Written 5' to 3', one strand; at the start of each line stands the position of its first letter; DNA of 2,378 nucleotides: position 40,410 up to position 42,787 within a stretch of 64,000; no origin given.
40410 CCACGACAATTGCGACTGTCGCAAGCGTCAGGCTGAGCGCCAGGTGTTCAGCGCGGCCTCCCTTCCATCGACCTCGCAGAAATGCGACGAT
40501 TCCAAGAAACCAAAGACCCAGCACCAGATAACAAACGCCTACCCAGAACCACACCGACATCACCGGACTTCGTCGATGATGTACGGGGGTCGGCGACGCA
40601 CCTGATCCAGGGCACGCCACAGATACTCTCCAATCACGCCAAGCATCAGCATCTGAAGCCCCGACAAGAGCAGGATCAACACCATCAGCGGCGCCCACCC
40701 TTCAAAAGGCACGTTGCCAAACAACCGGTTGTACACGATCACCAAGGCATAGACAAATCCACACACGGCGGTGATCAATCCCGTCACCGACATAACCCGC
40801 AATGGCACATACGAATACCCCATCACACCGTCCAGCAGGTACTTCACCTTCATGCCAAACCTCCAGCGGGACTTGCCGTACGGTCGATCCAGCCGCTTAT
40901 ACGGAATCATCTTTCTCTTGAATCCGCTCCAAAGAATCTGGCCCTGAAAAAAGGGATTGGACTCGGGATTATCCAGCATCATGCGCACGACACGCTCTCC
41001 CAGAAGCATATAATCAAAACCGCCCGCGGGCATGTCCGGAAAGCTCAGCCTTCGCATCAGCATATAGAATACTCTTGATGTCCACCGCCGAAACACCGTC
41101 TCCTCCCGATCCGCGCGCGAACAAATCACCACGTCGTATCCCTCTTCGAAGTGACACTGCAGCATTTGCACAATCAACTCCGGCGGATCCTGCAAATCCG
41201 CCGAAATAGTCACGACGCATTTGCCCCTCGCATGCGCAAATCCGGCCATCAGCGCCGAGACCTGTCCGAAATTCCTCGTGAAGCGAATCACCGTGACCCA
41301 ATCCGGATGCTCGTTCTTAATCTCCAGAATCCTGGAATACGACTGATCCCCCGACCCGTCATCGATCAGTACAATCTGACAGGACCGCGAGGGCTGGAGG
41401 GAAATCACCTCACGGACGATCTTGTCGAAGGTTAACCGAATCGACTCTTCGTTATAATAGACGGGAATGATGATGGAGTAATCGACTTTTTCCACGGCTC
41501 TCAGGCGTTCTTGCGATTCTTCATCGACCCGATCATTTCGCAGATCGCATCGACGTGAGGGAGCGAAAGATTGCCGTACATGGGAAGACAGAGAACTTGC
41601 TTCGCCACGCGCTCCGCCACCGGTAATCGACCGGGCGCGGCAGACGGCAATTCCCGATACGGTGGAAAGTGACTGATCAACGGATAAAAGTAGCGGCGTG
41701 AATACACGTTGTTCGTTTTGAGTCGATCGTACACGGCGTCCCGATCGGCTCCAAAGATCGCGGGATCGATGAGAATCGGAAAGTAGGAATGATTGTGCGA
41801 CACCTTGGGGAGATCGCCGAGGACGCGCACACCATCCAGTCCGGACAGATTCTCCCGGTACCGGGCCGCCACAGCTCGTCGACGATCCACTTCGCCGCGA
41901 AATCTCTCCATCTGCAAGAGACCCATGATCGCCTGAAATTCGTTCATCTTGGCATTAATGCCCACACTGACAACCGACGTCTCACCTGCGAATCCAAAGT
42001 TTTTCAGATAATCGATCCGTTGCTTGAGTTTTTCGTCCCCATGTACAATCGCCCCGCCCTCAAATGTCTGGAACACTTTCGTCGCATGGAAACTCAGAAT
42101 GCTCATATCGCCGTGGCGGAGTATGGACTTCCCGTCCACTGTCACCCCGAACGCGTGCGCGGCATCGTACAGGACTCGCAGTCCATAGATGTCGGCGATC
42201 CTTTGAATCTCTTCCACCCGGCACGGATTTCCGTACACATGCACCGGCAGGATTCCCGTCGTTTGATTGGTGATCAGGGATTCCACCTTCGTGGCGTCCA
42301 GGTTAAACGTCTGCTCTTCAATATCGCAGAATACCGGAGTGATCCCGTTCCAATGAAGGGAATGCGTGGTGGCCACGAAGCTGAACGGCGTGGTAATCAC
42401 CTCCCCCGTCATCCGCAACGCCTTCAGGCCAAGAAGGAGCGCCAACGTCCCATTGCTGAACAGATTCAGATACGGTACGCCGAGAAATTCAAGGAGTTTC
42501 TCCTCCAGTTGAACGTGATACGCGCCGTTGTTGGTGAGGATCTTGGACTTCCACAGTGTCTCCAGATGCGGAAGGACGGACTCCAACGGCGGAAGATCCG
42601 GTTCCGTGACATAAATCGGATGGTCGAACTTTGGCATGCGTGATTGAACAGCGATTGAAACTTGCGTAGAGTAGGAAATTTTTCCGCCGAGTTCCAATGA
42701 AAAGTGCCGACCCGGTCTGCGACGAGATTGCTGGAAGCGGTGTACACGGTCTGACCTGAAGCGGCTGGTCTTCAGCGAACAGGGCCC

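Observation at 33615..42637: Eight-gene coupled operon resembling a lipid-linked aminosugar transfer (Arn/Flm-like) system with extra components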

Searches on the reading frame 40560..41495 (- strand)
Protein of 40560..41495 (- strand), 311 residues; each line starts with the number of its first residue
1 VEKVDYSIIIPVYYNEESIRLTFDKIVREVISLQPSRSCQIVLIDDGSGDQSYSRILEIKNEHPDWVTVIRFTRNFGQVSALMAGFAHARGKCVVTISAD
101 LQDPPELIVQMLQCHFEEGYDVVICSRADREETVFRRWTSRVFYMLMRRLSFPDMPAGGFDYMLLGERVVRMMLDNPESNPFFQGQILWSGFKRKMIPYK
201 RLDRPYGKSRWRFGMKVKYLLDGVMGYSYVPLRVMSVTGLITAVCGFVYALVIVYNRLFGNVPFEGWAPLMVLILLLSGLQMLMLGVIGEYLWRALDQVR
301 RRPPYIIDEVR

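Call 4: search_protein_families(library=pfam, proteins=[window:40560-41495:-], max_evalue=0.1)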
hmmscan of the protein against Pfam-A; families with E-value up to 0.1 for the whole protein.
window:40560-41495:- (311 aa): 4 families
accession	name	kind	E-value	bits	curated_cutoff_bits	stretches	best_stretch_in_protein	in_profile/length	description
PF00535.33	Glycos_transf_2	-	4.7e-25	88.9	23.3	1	7-150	1-144/168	Glycosyl transferase family 2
PF13641.12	Glyco_tranf_2_3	-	0.00023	21.7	27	1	6-144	3-146/230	Glycosyltransferase like family 2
PF12804.13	NTP_transf_3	-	0.0017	19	27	1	72-142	66-137/160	MobA-like NTP transferase domain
PF10111.15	Glyco_tranf_2_2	-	0.031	14.2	27.3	1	7-101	1-92/276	Glycosyltransferase like family 2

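Call 5: search_protein_families(library=ncbifam, proteins=[window:40560-41495:-], max_evalue=0.1)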
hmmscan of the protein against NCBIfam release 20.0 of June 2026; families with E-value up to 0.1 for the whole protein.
window:40560-41495:- (311 aa): 17 families
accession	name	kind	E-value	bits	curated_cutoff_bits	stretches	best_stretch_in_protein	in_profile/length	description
NF047588.1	GlcsyltransPgfSStrep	equivalog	2.3e-61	207.7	500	1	6-309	3-304/308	glycosyltransferase PgfS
NF007986.1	PRK10714.1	equivalog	2.8e-52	177.7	529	1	6-310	8-311/316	undecaprenyl-phosphate 4-deoxy-4-formamido-L-arabinose transferase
NF041875.1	EPS_EpsD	equivalog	3.9e-11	42.9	370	1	7-157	2-150/325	exopolysaccharide biosynthesis glycosyltransferase EpsD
NF007482.0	PRK10073.1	equivalog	1.1e-10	41.1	423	1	5-126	7-121/334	glycosyltransferase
TIGR03937.1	PgaC_IcaA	equivalog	2e-10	40.2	422.3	1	6-101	47-136/407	poly-beta-1,6-N-acetyl-D-glucosamine synthase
TIGR03111.1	glyc2_xrt_Gpos1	hypoth_equivalog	4.5e-08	32.3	363.95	1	7-125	52-165/439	TIGR03111 family XrtG-associated glycosyltransferase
NF058614.1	PPMAGASynPpgS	equivalog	1.4e-07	31.2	370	1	7-133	3-119/226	polyprenyl-phospho-N-acetylgalactosaminyl synthase PpgS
TIGR04182.1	glyco_TIGR04182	equivalog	1.2e-06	28.1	325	1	228-294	220-284/293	S-layer glycoprotein N-glycosyltransferase AglJ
TIGR03965.1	mycofact_glyco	equivalog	2.2e-06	26.8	280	1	5-103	75-167/467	mycofactocin biosynthesis glycosyltransferase MftF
TIGR04283.1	glyco_like_mftF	equivalog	3.4e-06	26.8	182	1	7-144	2-126/221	TIGR04283 family arsenosugar biosynthesis glycosyltransferase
NF047683.1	TeichurnBiosyTuaG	equivalog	5.3e-05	23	400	1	6-110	8-106/252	teichuronic acid biosynthesis protein TuaG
NF053739.1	GlytfEpsEBac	equivalog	0.0002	20.4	450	1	7-98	4-90/265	glycosyltransferase EpsE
NF050819.1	PolSacchBiosHfsG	equivalog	0.00037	19.8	500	1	35-113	35-115/302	polysaccharide biosynthesis protein HfsG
TIGR04242.1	nodulat_NodC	equivalog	0.00038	19.5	550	1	7-108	51-149/395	chitooligosaccharide synthase NodC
NF010496.0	PRK13915.1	equivalog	0.00049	19.3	262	1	6-112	33-138/307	glucosyl-3-phosphoglycerate synthase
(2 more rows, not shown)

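Call 68: search_solved_structures(query=window:40560-41495:-, max_evalue=0.00001)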
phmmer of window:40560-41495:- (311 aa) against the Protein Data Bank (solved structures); distinct sequences matched with E-value up to 0.00001: 7.
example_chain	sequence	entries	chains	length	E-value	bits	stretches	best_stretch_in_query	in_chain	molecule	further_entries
5ekp_C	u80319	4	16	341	2.6e-57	197.7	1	4-309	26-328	Uncharacterized glycosyltransferase sll0501 | Glycosyltransferase sll0501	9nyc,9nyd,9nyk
9nye_A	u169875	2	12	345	2.7e-57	197.7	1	4-309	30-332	Glycosyltransferase sll0501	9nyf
5eke_A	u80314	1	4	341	1.1e-56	195.6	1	4-309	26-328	Uncharacterized glycosyltransferase sll0501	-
9hwj_A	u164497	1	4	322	1.7e-44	155.6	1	6-310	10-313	Undecaprenyl-phosphate 4-deoxy-4-formamido-L-arabinose transferase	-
9bhc_C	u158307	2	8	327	5.6e-43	150.6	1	6-310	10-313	Undecaprenyl-phosphate 4-deoxy-4-formamido-L-arabinose transferase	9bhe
8vxh_A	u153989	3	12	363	8.2e-43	150.1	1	6-310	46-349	Undecaprenyl-phosphate 4-deoxy-4-formamido-L-arabinose transferase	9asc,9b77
5mlz_A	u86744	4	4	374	2e-14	56.9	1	4-132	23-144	Dolichol monophosphate mannose synthase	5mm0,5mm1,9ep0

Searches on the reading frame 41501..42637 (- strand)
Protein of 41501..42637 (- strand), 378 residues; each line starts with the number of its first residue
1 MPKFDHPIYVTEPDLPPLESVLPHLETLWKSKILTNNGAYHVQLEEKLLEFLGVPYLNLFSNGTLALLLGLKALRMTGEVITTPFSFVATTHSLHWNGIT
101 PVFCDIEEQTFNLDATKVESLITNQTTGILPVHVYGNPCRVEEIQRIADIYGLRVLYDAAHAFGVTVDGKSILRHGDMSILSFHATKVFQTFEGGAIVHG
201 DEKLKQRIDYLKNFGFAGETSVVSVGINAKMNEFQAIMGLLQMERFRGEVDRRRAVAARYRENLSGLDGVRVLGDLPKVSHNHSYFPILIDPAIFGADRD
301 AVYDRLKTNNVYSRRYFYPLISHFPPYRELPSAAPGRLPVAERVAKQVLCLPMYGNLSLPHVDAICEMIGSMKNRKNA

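Call 4: search_protein_families(library=pfam, proteins=[window:41501-42637:-], max_evalue=0.1)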
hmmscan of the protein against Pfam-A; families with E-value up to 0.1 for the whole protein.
window:41501-42637:- (378 aa): 3 families
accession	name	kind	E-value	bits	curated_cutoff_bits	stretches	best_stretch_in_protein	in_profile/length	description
PF01041.23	DegT_DnrJ_EryC1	-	4.6e-95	319.3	19.8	1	24-369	10-359/360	DegT/DnrJ/EryC1/StrS aminotransferase family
PF00155.27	Aminotran_1_2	-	1.5e-05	24.8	19.7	1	39-167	42-194/361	Aminotransferase class I and II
PF01212.27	Beta_elim_lyase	-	0.0015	18.4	27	1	43-270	36-271/288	Beta-eliminating lyase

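Call 5: search_protein_families(library=ncbifam, proteins=[window:41501-42637:-], max_evalue=0.1)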
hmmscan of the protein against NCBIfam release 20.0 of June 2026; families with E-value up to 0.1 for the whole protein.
window:41501-42637:- (378 aa): 17 families
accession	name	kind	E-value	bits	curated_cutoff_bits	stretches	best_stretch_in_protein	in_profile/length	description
TIGR04427.1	PLP_DesI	equivalog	1.5e-96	323.9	650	1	4-369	17-379/390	dTDP-4-dehydro-6-deoxyglucose aminotransferase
TIGR03588.1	PseC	equivalog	7.5e-63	212.7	423.5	1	29-369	21-376/380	UDP-4-amino-4,6-dideoxy-N-acetyl-beta-L-altrosamine transaminase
TIGR04181.1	NHT_00031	hypoth_equivalog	2.8e-52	177.8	420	1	29-352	20-357/359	LegC family aminotransferase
NF008658.2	PRK11658.1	equivalog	1.7e-44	152.1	631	1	37-370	31-374/379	UDP-4-amino-4-deoxy-L-arabinose aminotransferase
NF008687.0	PRK11706.1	equivalog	2.9e-42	144.8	375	1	25-371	17-372/375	dTDP-4-amino-4,6-dideoxygalactose transaminase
NF011936.0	PRK15407.1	equivalog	7.7e-40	136.9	423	2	37-215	63-251/440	lipopolysaccharide biosynthesis protein RfbH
TIGR02379.1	ECA_wecE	subfamily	1.8e-33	115.9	434.85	1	66-369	58-371/376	dTDP-4-amino-4,6-dideoxy-D-glucose transaminase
NF000586.1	PRK00011.1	subfamily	9.5e-06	24.6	335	1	98-210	128-242/404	serine hydroxymethyltransferase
TIGR00858.1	bioF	equivalog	0.00047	19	426.45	1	31-179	58-209/365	8-amino-7-oxononanoate synthase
NF005817.0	PRK07683.1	equivalog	0.0042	15.8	575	1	95-150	131-189/387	aminotransferase A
NF047600.1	SerpalmtaseCFB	equivalog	0.0044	15.7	640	1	32-175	81-227/395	serine palmitoyltransferase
NF047599.1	SerpalmtaseBetaP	equivalog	0.011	14.5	500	0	35-166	84-218/394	serine palmitoyltransferase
NF006810.0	PRK09331.1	subfamily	0.013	14.2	301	0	134-278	172-320/397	Sep-tRNA:Cys-tRNA synthetase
NF005732.0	PRK07550.1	equivalog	0.014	14.5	366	1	69-142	108-182/389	aminotransferase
NF041364.1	GntC_guanitoxin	equivalog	0.024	13.6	415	1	80-170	87-185/356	guanitoxin biosynthesis PLP-dependent (S)-gamma-hydroxy-L-arginine cyclodehydratase GntC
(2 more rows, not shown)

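Call 67: search_solved_structures(query=window:41501-42637:-, max_evalue=1e-20)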
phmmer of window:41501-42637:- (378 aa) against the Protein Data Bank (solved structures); distinct sequences matched with E-value up to 1e-20: 42.
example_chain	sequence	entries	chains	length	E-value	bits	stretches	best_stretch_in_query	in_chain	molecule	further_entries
2po3_A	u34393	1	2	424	3.1e-72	246.8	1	3-354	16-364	4-dehydrase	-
3bn1_A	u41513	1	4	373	1.4e-43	152.6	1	20-366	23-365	Perosamine synthetase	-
3dr7_A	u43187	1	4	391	1.6e-43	152.3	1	20-366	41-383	Putative perosamine synthetase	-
7b0m_AAA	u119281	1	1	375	8.8e-43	149.9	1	8-329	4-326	Sugar aminotransferase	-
3dr4_A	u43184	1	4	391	1.1e-42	149.6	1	20-366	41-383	Putative perosamine synthetase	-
7b0d_A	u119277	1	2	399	3.6e-41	144.6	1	45-371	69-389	Glutamine--scyllo-inositol transaminase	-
7kz3_A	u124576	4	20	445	3.3e-39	138.1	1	37-367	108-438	Aminotransferase class I/II-fold pyridoxal phosphate-dependent enzyme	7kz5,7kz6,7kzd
2fn6_A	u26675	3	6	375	1.2e-38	136.3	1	26-367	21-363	AMINOTRANSFERASE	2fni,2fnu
3nyu_A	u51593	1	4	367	1.1e-37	133.2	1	42-373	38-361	Aminotransferase WbpE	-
4k2b_A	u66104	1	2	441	1.2e-37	133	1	36-368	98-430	NTD biosynthesis operon protein NtdA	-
4k2i_A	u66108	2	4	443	1.2e-37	133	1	36-368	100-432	NTD biosynthesis operon protein NtdA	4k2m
3frk_A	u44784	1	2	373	1.9e-37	132.3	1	43-373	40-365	QdtB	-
3nu7_A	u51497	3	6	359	3.2e-37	131.6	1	42-368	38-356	Aminotransferase WbpE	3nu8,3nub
3nys_A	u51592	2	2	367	5.8e-37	130.7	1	42-373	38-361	Aminotransferase WbpE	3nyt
4lc3_A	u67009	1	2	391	1.3e-36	129.6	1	37-367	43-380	Putative UDP-4-amino-4-deoxy-l-arabinose--oxoglutarate aminotransferase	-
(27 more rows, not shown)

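Call 70: list_cluster_members(proteins=[P0047, P0002, P0001, window:41501-42637:-, window:40560-41495:-, window:37634-38605:-, window:37341-37637:-, window:32812-33552:-, window:42815-45823:-, window:25128-26138:-])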
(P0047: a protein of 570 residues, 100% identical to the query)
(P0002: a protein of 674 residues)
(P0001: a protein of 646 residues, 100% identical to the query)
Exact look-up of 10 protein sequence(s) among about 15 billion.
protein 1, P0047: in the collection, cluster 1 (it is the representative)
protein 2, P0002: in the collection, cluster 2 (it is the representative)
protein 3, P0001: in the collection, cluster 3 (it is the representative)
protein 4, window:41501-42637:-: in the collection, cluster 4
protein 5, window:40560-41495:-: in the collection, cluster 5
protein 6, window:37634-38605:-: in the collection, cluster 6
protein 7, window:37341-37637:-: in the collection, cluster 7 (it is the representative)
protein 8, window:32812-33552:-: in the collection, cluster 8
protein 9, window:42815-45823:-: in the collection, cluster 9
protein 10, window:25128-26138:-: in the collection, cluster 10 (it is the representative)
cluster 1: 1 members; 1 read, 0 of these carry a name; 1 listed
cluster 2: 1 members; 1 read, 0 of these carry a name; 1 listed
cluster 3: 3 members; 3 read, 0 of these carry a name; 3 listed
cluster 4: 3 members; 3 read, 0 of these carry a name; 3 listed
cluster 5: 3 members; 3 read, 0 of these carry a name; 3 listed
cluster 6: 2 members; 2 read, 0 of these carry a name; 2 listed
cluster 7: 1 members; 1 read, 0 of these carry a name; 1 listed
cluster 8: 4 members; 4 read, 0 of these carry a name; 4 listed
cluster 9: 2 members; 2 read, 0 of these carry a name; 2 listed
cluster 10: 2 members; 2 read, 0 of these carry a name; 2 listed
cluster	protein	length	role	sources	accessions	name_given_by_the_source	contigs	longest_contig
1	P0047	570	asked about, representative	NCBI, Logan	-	-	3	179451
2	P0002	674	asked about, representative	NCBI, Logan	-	-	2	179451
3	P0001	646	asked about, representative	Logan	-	-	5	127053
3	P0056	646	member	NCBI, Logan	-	-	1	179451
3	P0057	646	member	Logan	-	-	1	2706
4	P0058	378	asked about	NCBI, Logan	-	-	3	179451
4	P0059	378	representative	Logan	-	-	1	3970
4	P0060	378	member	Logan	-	-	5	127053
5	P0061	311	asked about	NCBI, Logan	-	-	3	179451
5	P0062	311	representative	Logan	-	-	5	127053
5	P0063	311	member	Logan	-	-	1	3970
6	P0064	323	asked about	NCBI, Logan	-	-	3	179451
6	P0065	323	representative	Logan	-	-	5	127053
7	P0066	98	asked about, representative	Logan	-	-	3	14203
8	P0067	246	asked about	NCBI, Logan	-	-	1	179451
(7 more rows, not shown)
